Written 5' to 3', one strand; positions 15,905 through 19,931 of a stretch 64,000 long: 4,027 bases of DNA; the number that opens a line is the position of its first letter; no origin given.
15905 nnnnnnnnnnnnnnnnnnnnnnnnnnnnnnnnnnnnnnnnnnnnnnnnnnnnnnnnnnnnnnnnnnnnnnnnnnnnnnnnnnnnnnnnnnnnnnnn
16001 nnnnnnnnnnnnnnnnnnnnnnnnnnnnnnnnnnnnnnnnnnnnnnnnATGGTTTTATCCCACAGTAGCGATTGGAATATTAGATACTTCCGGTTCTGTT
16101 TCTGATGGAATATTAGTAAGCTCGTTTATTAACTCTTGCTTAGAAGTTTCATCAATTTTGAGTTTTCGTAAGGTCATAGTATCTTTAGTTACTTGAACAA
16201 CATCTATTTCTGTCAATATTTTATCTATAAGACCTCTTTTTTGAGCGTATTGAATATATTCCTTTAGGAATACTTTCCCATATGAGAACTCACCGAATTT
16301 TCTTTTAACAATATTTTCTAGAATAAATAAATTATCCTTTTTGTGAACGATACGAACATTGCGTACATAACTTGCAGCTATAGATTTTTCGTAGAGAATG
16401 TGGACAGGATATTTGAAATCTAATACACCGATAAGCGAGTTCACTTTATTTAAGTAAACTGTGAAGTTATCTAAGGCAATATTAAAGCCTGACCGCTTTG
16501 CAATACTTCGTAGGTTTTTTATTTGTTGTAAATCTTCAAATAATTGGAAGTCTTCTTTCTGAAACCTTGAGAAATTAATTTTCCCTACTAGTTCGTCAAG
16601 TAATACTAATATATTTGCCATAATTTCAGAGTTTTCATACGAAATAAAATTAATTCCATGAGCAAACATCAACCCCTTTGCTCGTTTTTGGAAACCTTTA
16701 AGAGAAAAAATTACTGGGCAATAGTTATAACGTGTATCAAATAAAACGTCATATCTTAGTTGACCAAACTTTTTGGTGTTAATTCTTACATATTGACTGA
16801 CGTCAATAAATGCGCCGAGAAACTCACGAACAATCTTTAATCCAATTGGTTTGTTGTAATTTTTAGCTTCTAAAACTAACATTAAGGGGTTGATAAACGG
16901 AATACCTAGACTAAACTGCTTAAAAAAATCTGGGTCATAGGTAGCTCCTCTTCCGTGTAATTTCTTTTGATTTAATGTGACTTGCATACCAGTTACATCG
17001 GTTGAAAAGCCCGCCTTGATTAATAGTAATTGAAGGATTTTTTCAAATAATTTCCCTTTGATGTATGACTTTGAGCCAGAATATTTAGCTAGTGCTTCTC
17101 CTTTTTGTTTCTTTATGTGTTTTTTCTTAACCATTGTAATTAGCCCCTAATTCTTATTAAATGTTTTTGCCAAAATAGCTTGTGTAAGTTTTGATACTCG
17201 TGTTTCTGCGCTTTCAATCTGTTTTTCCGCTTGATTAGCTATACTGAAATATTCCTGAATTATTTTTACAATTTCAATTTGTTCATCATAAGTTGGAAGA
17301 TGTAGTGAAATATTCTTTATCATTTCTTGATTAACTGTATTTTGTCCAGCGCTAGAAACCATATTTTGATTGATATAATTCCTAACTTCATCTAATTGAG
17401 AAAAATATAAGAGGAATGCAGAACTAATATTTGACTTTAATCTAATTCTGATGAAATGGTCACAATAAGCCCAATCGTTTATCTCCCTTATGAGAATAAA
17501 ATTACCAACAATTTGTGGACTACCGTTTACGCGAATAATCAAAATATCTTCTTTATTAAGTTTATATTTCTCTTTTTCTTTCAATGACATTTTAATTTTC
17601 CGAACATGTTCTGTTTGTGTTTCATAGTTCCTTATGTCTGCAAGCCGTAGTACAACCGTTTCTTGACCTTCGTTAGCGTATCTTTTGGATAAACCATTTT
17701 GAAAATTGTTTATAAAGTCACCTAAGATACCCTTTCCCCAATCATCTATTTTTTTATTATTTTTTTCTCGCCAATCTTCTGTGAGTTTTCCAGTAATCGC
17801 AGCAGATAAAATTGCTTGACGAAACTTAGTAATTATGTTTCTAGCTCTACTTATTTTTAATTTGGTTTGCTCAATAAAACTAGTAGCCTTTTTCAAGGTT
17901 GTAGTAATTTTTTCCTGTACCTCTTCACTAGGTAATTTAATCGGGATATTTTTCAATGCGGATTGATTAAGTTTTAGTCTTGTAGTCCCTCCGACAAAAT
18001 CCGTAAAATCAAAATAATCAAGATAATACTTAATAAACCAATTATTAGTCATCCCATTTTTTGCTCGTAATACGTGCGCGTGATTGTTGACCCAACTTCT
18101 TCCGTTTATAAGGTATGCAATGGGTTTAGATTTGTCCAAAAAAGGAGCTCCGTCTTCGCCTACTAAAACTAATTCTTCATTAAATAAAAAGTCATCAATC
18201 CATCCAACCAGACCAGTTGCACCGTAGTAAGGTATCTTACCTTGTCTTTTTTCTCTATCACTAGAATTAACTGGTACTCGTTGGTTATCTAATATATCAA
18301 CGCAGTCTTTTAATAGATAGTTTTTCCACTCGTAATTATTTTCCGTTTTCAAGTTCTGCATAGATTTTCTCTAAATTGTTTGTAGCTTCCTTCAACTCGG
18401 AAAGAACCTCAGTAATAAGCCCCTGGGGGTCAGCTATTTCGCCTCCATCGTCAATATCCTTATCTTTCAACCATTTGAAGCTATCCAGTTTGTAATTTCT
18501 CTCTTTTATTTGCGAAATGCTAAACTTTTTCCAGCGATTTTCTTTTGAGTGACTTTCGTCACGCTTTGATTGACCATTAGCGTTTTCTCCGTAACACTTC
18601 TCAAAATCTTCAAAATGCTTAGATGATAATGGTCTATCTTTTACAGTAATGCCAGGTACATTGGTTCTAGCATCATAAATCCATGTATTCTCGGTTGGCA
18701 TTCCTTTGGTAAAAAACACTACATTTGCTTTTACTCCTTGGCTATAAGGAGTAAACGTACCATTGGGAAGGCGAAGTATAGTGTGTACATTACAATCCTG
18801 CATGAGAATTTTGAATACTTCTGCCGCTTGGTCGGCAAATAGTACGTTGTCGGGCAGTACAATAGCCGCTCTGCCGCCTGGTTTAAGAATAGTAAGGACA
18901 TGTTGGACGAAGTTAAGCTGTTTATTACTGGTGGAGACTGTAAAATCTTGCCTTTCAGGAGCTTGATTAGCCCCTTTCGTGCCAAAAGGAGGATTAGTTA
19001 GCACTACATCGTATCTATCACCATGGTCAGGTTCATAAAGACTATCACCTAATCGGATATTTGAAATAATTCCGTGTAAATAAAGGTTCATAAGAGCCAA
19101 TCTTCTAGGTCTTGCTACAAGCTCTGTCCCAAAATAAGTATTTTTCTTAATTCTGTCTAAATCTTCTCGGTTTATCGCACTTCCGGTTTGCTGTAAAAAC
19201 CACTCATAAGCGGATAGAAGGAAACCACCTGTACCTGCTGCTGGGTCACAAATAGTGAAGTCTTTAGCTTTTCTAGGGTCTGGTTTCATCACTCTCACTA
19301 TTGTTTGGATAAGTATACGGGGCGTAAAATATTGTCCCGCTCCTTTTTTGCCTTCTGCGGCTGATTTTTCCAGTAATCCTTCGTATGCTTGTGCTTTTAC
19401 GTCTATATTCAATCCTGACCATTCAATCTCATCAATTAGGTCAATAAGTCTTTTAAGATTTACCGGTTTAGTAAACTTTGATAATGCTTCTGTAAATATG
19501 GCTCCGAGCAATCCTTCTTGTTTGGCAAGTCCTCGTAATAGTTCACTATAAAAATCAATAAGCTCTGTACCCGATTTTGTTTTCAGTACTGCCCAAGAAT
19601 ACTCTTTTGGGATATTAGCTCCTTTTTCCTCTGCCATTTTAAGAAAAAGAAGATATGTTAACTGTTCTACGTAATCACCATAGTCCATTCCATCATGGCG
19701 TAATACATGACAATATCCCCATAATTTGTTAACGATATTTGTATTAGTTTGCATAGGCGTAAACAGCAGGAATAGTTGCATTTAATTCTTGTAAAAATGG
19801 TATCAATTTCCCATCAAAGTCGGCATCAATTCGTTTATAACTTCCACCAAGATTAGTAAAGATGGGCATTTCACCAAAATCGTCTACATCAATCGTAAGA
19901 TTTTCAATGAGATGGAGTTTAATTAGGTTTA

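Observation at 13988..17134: Four tightly linked unknown genes co-oriented with hsdR-M-S: candidate undescribed R-M-linked defence module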

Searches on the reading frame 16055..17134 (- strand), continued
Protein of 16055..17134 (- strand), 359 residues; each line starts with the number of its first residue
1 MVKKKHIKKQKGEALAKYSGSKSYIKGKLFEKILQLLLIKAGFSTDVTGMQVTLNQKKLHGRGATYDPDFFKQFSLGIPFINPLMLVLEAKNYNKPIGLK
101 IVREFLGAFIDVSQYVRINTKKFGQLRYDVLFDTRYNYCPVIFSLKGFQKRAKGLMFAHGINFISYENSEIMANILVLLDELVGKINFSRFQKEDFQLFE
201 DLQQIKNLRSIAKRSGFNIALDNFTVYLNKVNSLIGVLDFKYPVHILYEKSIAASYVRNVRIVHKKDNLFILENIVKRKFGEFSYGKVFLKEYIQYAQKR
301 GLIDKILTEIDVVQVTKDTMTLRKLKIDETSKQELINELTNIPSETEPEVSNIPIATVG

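Call 102: search_protein_families(library=pfam, proteins=[L024:8998-10185:+, L026:8930-10252:+, L027:2203-3366:+, L029:9522-10676:+, L001:11016-12206:+, L024:4286-7072:+, L026:10245-13139:+, L029:4242-6986:+, L033:3268-5097:+], max_evalue=0.00001)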
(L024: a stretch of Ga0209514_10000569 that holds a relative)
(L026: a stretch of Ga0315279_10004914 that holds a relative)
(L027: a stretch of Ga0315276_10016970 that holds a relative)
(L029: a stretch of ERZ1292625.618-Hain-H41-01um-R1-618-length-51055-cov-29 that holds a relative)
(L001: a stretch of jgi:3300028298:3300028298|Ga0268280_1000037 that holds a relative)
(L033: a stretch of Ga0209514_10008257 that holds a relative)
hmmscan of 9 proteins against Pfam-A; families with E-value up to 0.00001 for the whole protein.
L024:8998-10185:+ (395 aa): 1 family
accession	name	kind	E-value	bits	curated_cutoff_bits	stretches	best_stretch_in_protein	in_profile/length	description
PF01420.25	Methylase_S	-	8.4e-48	163.2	22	2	7-184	1-167/168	Type I restriction modification DNA specificity domain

L026:8930-10252:+ (440 aa): 1 family
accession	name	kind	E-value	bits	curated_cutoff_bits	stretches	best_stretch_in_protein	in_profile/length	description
PF01420.25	Methylase_S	-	1.2e-43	149.7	22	2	22-185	1-154/168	Type I restriction modification DNA specificity domain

L027:2203-3366:+ (387 aa): 1 family
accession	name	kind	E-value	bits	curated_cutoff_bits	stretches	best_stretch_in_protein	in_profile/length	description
PF01420.25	Methylase_S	-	2.1e-47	161.9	22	2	10-185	1-164/168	Type I restriction modification DNA specificity domain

L029:9522-10676:+ (384 aa): 1 family
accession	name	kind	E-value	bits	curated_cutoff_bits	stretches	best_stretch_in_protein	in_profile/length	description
PF01420.25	Methylase_S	-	5.1e-28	98.8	22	2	4-149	2-157/168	Type I restriction modification DNA specificity domain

L001:11016-12206:+ (396 aa): 1 family
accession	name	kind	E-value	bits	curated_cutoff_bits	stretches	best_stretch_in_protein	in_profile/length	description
PF01420.25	Methylase_S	-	2.6e-26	93.3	22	2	11-171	1-157/168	Type I restriction modification DNA specificity domain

L024:4286-7072:+ (928 aa): 5 families
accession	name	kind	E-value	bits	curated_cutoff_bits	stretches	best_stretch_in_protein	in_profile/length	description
PF04851.21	ResIII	-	1.5e-32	113.3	22.5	1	160-325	5-163/164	Type III restriction enzyme, res subunit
PF18766.7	SWI2_SNF2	-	1.1e-18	68.1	26.7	1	167-371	6-200/221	SWI2/SNF2 ATPase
PF00270.35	DEAD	-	1.8e-09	38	26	1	168-328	5-164/167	DEAD/DEAH box helicase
PF08463.15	EcoEI_R_C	-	2.9e-09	37.7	24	1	796-923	38-159/163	EcoEI R protein C-terminal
PF00271.37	Helicase_C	-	1.8e-06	28.6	23.5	0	430-532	11-109/110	Helicase conserved C-terminal domain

L026:10245-13139:+ (964 aa): 5 families
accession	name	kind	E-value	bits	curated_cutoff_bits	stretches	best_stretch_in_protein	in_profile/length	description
PF18766.7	SWI2_SNF2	-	4.3e-64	216.6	26.7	1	255-474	1-214/221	SWI2/SNF2 ATPase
PF04851.21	ResIII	-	4.1e-25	89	22.5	1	250-408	2-163/164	Type III restriction enzyme, res subunit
PF04313.20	HSDR_N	-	4.2e-25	89.2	25.1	1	6-194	3-189/198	Type I restriction enzyme R protein N terminus (HSDR_N)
PF22679.2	T1R_D3-like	-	1.8e-18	67.8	27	1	539-648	59-156/158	Type I restriction enzyme subunit R domain 3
PF00270.35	DEAD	-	9.9e-09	35.6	26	1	253-408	1-161/167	DEAD/DEAH box helicase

L029:4242-6986:+ (914 aa): 6 families
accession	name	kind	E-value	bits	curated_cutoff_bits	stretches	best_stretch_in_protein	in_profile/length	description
PF04851.21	ResIII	-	1.6e-35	122.9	22.5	1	159-314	4-163/164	Type III restriction enzyme, res subunit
PF18766.7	SWI2_SNF2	-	6.4e-17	62.4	26.7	1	167-383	6-218/221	SWI2/SNF2 ATPase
PF08463.15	EcoEI_R_C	-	1.2e-12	48.7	24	1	769-910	10-160/163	EcoEI R protein C-terminal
PF00270.35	DEAD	-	5.7e-10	39.6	26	1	168-316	5-162/167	DEAD/DEAH box helicase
PF00271.37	Helicase_C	-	1.1e-08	35.7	23.5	1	419-519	11-108/110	Helicase conserved C-terminal domain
PF04313.20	HSDR_N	-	1.7e-07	31.8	25.1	1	3-121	2-194/198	Type I restriction enzyme R protein N terminus (HSDR_N)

L033:3268-5097:+ (609 aa): 5 families
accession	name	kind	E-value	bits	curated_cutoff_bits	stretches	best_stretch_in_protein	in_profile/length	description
PF02384.22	N6_Mtase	-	1.6e-46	159.5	20.4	1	311-601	4-277/311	N-6 DNA Methylase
PF07669.17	Eco57I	-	3.6e-18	66.7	25.3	1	395-534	1-165/171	Eco57I restriction-modification methylase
PF13588.12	HSDR_N_2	-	2.9e-16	60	25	1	47-161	1-110/110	Type I restriction enzyme R protein N terminus (HSDR_N)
PF20473.4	MmeI_Mtase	-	1.3e-09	38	27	1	354-419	23-87/259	MmeI, DNA-methyltransferase domain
PF01170.24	UPF0020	-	1.7e-08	34.8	22.3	1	345-465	23-139/197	RMKL-like, methyltransferase domain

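Call 104: search_protein_families(library=padloc, proteins=[L029:7316-7972:+], max_evalue=0.001)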
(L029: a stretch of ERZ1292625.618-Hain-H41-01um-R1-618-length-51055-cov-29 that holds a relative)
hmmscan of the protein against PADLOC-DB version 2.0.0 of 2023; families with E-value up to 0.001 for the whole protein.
L029:7316-7972:+ (218 aa): 0 families

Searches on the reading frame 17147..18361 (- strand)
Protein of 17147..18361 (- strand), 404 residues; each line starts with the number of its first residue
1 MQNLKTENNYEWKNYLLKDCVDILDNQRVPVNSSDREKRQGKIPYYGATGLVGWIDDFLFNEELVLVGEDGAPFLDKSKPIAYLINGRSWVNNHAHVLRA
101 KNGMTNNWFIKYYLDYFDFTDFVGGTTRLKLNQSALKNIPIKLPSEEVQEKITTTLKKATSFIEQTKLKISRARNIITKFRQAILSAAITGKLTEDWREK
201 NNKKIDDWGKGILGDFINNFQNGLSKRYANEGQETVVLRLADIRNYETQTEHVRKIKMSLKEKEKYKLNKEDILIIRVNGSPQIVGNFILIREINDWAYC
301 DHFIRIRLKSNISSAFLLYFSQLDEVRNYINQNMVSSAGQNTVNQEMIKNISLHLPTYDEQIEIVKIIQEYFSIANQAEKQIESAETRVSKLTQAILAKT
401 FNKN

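Call 4: search_protein_families(library=pfam, proteins=[window:17147-18361:-], max_evalue=0.1)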
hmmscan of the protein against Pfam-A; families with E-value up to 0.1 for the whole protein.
window:17147-18361:- (404 aa): 1 family
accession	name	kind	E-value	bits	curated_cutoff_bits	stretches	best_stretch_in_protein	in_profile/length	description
PF01420.25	Methylase_S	-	3.4e-30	105.9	22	2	11-167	3-160/168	Type I restriction modification DNA specificity domain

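Call 5: search_protein_families(library=padloc, proteins=[window:17147-18361:-], max_evalue=0.1)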
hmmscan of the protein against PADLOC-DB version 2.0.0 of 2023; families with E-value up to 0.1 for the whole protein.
window:17147-18361:- (404 aa): 115 families (the best 25 are shown)
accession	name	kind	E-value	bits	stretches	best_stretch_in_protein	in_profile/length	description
PDLC03169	Specificity_I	-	2.4e-60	203.2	1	85-401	95-415/461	Type I specificity subunit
PDLC03188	Specificity_I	-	2.8e-48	162.9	2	8-195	259-443/458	Type I specificity subunit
PDLC03189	Specificity_I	-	5e-45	152.2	1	85-402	87-414/459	Type I specificity subunit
PDLC03127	Specificity_I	-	3.6e-42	142.9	2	216-402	259-450/571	Type I specificity subunit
PDLC03162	Specificity_I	-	8.9e-39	131.5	2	91-401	98-410/431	Type I specificity subunit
PDLC03178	Specificity_I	-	5.9e-38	129.3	2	58-395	74-408/411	Type I specificity subunit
PDLC03073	Specificity_I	-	3.2e-37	126.7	2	16-193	254-428/437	Type I specificity subunit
PDLC03107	Specificity_I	-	3.7e-37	126.3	1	90-403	88-390/392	Type I specificity subunit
PDLC03079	Specificity_I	-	1.2e-36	124.8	1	12-402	30-444/470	Type I specificity subunit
PDLC03099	Specificity_I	-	1.6e-34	117.7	2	10-321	3-313/405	Type I specificity subunit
PDLC03072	Specificity_I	-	3e-32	110.3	2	210-390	239-419/448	Type I specificity subunit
PDLC03100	Specificity_I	-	2.7e-30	104.1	2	179-397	180-388/392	Type I specificity subunit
PDLC03151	Specificity_I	-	4.2e-30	103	1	104-402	100-402/431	Type I specificity subunit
PDLC03082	Specificity_I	-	1e-29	102.1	1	12-149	190-326/368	Type I specificity subunit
PDLC03150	Specificity_I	-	8.1e-29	98.7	1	93-402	129-437/475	Type I specificity subunit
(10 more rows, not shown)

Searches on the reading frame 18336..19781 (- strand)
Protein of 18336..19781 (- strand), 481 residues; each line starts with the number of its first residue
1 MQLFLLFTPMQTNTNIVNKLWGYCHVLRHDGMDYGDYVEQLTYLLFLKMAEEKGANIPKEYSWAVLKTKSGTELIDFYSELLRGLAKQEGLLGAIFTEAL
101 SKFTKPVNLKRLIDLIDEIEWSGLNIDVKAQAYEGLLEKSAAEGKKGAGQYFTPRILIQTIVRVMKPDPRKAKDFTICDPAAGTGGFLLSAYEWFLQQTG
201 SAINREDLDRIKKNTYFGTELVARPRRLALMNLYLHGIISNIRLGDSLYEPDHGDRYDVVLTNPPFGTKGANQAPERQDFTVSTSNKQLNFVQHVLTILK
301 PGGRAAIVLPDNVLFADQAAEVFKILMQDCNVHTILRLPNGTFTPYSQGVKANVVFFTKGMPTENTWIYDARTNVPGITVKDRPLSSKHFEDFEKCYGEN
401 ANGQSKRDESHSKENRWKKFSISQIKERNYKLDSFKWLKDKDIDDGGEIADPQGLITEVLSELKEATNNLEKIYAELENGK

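Call 4: search_protein_families(library=pfam, proteins=[window:18336-19781:-], max_evalue=0.1)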
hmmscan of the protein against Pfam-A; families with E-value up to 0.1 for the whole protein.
window:18336-19781:- (481 aa): 6 families
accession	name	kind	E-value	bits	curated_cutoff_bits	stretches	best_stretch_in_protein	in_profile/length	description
PF02384.22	N6_Mtase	-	3.2e-64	217.6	20.4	1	126-444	3-309/311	N-6 DNA Methylase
PF12161.14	HsdM_N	-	8.7e-12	46.3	24.5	2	17-53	2-37/135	HsdM N-terminal domain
PF07669.17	Eco57I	-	4.2e-07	30.6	25.3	1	253-338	71-165/171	Eco57I restriction-modification methylase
PF20473.4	MmeI_Mtase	-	7.6e-05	22.4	27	1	173-242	19-91/259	MmeI, DNA-methyltransferase domain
PF01170.24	UPF0020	-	0.001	19.2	22.3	1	169-319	24-176/197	RMKL-like, methyltransferase domain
PF05175.20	MTS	-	0.083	13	23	0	248-309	90-140/170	Methyltransferase small domain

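Call 5: search_protein_families(library=padloc, proteins=[window:18336-19781:-], max_evalue=0.1)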
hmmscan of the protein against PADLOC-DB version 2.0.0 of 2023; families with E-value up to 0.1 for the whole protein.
window:18336-19781:- (481 aa): 63 families (the best 25 are shown)
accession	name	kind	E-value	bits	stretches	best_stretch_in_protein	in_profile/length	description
PDLC03026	MTase_I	-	3.5e-171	568.6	1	12-479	2-479/487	Type I methyltransferase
PDLC03021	MTase_I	-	1.7e-95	318.7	1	35-478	24-490/491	Type I methyltransferase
PDLC04134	mad2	-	3e-59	199.2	1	13-399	138-486/492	mads_2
PDLC03025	MTase_I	-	2.5e-58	196.2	1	38-467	27-474/569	Type I methyltransferase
PDLC03036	MTase_I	-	3.2e-47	159.3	1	108-390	172-459/635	Type I methyltransferase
PDLC03022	MTase_I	-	2.1e-30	103.7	1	96-371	134-418/857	Type I methyltransferase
PDLC03218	MTase_II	-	7.4e-28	95.4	1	109-365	228-487/532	Type II methyltransferase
PDLC03027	MTase_I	-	1.9e-25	87.5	1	14-361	6-369/810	Type I methyltransferase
PDLC03035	MTase_I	-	4.2e-25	86.3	1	87-365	114-393/653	Type I methyltransferase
PDLC03018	MTase_I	-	4.6e-24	82.8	3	112-215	273-368/749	Type I methyltransferase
PDLC03031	MTase_I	-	4.7e-24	82.6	1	127-359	163-403/834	Type I methyltransferase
PDLC03318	MTase_II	-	7.7e-24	82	2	120-214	318-404/723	Type II methyltransferase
PDLC03317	MTase_II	-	1.8e-23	80.8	1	40-357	187-528/831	Type II methyltransferase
PDLC03240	MTase_II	-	7.6e-23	79.1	1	119-368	154-391/511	Type II methyltransferase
PDLC03034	MTase_I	-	3.6e-21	73.1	2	256-410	473-633/672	Type I methyltransferase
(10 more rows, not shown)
